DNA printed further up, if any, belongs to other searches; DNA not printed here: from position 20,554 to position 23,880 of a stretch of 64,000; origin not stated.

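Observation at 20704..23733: Secreted EEP - J domain - EEP - macro domain fusion: an unusual effector-like architecture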

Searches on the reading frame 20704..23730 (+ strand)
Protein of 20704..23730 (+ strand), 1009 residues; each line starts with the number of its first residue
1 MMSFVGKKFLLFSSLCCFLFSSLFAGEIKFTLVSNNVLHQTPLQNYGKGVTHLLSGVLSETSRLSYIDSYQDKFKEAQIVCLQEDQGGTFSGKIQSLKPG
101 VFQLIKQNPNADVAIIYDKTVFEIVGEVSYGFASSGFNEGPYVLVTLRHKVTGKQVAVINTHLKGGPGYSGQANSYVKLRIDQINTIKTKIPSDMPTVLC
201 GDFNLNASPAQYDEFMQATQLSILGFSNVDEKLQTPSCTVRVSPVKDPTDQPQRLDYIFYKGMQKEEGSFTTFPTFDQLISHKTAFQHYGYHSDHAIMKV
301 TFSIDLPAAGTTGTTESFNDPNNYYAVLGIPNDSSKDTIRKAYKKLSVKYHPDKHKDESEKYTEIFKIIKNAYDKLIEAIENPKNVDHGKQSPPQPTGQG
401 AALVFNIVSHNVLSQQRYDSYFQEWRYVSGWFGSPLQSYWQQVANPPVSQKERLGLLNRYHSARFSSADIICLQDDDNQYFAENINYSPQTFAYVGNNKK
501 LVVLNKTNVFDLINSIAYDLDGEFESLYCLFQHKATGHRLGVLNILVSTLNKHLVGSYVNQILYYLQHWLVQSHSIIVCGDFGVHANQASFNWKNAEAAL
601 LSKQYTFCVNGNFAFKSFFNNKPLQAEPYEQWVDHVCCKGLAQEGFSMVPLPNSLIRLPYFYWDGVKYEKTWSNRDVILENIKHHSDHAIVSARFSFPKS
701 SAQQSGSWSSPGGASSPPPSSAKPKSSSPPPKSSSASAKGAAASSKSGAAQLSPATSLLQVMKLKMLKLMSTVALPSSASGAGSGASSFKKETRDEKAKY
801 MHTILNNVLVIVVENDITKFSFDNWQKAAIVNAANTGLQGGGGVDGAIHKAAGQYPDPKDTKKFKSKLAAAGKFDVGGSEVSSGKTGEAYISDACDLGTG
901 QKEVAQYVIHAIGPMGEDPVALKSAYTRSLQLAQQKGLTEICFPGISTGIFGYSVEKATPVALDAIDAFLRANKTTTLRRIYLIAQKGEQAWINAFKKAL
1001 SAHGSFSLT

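Call 3: search_protein_families(library=pfam, proteins=[window:20704-23730:+], max_evalue=1)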
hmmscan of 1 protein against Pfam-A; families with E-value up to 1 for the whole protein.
window:20704-23730:+ (1009 aa): 4 families
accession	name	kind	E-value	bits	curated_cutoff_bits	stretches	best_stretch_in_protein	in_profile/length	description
PF01661.27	Macro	-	2.7e-22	79.4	22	1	831-962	1-118/118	Macro domain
PF00226.36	DnaJ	-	3.7e-16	59.4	27.8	1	323-377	1-54/63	DnaJ domain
PF03372.29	Exo_endo_phos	-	6.4e-10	39.6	24.5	1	110-275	70-216/225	Endonuclease/Exonuclease/phosphatase family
PF14529.12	Exo_endo_phos_2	-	0.6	10.4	27.4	0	181-206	18-42/117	Endonuclease-reverse transcriptase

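Call 4: search_protein_families(library=ncbifam, proteins=[window:20704-23730:+], max_evalue=1)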
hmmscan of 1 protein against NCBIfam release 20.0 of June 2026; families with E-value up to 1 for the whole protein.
window:20704-23730:+ (1009 aa): 31 families (the best 25 are shown)
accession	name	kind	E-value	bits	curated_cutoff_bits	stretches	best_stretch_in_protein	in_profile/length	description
NF001664.0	PRK00431.1-6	equivalog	1.5e-29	102.5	200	1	809-1001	3-170/173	O-acetyl-ADP-ribose deacetylase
NF001663.0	PRK00431.1-4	equivalog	3.1e-25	89.1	285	1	810-968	9-147/180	ADP-ribose-binding protein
NF001660.0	PRK00431.1-1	equivalog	7.4e-24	84.2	271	1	811-993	6-166/177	O-acetyl-ADP-ribose deacetylase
NF001661.0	PRK00431.1-2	equivalog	1.8e-22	80.1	291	1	814-1003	7-174/179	O-acetyl-ADP-ribose deacetylase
NF001667.0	PRK00431.2-3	equivalog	1.5e-18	67.1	252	1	805-1001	5-178/182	ADP-ribose-binding protein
NF003163.0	PRK04143.1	equivalog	3.7e-17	62.6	272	1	797-987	73-250/265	protein-ADP-ribose hydrolase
NF001668.0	PRK00431.2-4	equivalog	9.7e-17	61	278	1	800-999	40-211/220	ADP-ribose-binding protein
NF001662.0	PRK00431.1-3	equivalog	1e-15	58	215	1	809-986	4-169/185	[protein ADP-ribosylglutamate] hydrolase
NF009880.0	PRK13341.1-1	equivalog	1.3e-14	53.5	891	1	810-991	429-590/599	AAA family ATPase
TIGR02349.1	DnaJ_bact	equivalog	1.6e-14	54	377.2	1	323-379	1-56/354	molecular chaperone DnaJ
NF001665.0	PRK00431.2-1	equivalog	2e-14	53.5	315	1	813-985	13-158/177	ADP-ribose-binding protein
NF008035.0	PRK10767.1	subfamily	2.9e-13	49.6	338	1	322-384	4-65/374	molecular chaperone DnaJ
NF010892.0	PRK14299.1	equivalog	4e-11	42.7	392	1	323-380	5-60/291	chaperone protein DnaJ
NF010874.0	PRK14281.1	equivalog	6e-11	42.1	619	1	323-377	4-57/397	chaperone protein DnaJ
NF050028.1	CldAdptActJ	equivalog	2.4e-09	37.5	150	1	322-379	2-63/93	cold adaptation protein ActJcold adaptation protein ActJ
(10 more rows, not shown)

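Call 7: search_solved_structures(query=window:20704-23730:+, max_evalue=1, show_alignments=0)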
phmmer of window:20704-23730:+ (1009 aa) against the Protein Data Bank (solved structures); distinct sequences matched with E-value up to 1: 155 (the best 60 are shown).
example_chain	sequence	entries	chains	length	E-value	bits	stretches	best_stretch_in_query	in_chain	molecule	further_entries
9w48_A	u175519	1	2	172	3.6e-20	74.7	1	828-982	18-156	Macro domain-containing protein DR_2288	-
5l9k_A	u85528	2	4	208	2.4e-19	72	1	797-987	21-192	MACROD-TYPE MACRODOMAIN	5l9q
5fud_A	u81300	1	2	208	2.4e-19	72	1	797-987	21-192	O-ACETYL-ADP-RIBOSE DEACETYLASE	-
5lbp_A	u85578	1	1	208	3e-18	68.4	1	797-987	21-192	MacroD-type macrodomain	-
5lcc_A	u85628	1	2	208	3.1e-18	68.3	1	797-987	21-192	MACROD-TYPE MACRODOMAIN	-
5lau_A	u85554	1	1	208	4.2e-18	67.9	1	797-987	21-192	MacroD-type macrodomain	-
2x47_A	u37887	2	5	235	1.2e-17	66.3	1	798-984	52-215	MACRO DOMAIN-CONTAINING PROTEIN 1 | ADP-ribose glycohydrolase MACROD1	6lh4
5fsu_A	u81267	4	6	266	1.3e-17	66.2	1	825-971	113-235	MACRODOMAIN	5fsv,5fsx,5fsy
5cb3_A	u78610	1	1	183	2.9e-16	61.8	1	810-992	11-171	O-acetyl-ADP-ribose deacetylase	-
1spv_A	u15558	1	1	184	4.4e-16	61.2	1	810-992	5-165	putative polyprotein/phosphatase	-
5fsz_A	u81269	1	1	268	5.8e-16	60.8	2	893-972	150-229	MACRODOMAIN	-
5cms_R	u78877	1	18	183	1.5e-15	59.4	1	810-992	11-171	O-acetyl-ADP-ribose deacetylase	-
4iqy_A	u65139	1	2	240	7.3e-15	57.1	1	816-983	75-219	O-acetyl-ADP-ribose deacetylase MACROD2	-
6y4y_A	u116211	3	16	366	3.1e-14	55.1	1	820-983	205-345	Thioredoxin 1,ADP-ribose glycohydrolase MACROD2 | ADP-ribose glycohydrolase MACROD2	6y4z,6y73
5cb5_R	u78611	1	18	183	4.8e-14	54.4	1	810-992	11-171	O-acetyl-ADP-ribose deacetylase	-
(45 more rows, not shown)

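Call 8: find_homologous_proteins(query=window:20704-23730:+, max_evalue=0.001)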
Query window:20704-23730:+ (1009 aa): 2 proteins with E <= 0.001 among 8000 candidates.
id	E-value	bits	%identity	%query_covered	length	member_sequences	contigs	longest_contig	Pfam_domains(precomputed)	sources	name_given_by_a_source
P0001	0.0e+0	2319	100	100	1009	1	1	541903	PF00226.37,PF03372.30,PF01661.28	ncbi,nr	ncbi:MAG: macro domain-containing protein [Epsilonproteobacteria bacterium]|nr:macro domain-containi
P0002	1.4e-4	38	28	18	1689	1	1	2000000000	PF23249.2,PF23248.2,PF23222.2,PF23251.2,PF23084.2,PF22005.3,PF23252.2,PF23085.2,PF23254.2,PF02825.27,PF23245.2,PF23253.2,PF01661.28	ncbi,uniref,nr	ncbi:protein mono-ADP-ribosyltransferase PARP14-like [Protopterus annectens]|uniref:protein mono-ADP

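Call 9: find_encoding_contigs(protein=window:20704-23730:+, flank=8000, max_places=6)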
Protein window:20704-23730:+ (1009 aa): no gene with exactly this product is on record in the collection.

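Call 15: list_cluster_members(proteins=[window:20704-23730:+, window:28670-29857:+, window:25674-26057:+, window:26560-28632:+, window:19752-20630:+, window:38960-40279:+])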
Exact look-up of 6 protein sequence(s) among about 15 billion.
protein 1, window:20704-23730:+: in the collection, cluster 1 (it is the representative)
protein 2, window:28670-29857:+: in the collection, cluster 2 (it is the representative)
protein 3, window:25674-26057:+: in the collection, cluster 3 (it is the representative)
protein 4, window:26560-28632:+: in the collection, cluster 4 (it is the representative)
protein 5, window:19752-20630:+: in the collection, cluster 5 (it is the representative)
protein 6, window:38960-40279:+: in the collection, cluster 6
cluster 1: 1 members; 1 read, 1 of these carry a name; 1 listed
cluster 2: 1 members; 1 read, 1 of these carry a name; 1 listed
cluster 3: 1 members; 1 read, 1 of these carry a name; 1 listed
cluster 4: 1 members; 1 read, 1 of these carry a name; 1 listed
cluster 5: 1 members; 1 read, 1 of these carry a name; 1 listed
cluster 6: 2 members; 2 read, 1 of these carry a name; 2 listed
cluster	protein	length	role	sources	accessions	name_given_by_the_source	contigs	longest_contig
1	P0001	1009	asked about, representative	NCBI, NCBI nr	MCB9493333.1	MAG: macro domain-containing protein [Epsilonproteobacteria bacterium] | macro domain-containing protein [Campylobacterota bacterium]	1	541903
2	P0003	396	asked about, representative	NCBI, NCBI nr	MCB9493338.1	MAG: elongation factor Tu [Epsilonproteobacteria bacterium] | elongation factor Tu [Campylobacterota bacterium]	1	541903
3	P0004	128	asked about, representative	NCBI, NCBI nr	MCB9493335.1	MAG: 30S ribosomal protein S12 [Epsilonproteobacteria bacterium] | 30S ribosomal protein S12 [Campylobacterota bacterium]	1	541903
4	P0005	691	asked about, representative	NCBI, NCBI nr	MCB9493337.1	MAG: elongation factor G [Epsilonproteobacteria bacterium] | elongation factor G [Campylobacterota bacterium]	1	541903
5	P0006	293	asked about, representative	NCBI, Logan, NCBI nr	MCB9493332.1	MAG: UDP-3-O-[3-hydroxymyristoyl] N-acetylglucosamine deacetylase [Epsilonproteobacteria ... | UDP-3-O-[3-hydroxymyristoyl] N-acetylglucosamine deacetylase [Campylobacterota bacterium]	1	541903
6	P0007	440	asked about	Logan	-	-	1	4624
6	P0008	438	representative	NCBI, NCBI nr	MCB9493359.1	MAG: preprotein translocase subunit SecY [Epsilonproteobacteria bacterium] | preprotein translocase subunit SecY [Campylobacterota bacterium]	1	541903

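Call 87: search_protein_families(library=padloc, proteins=[window:20704-23730:+], max_evalue=0.01)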
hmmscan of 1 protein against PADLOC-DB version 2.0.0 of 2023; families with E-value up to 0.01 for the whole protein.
window:20704-23730:+ (1009 aa): 0 families
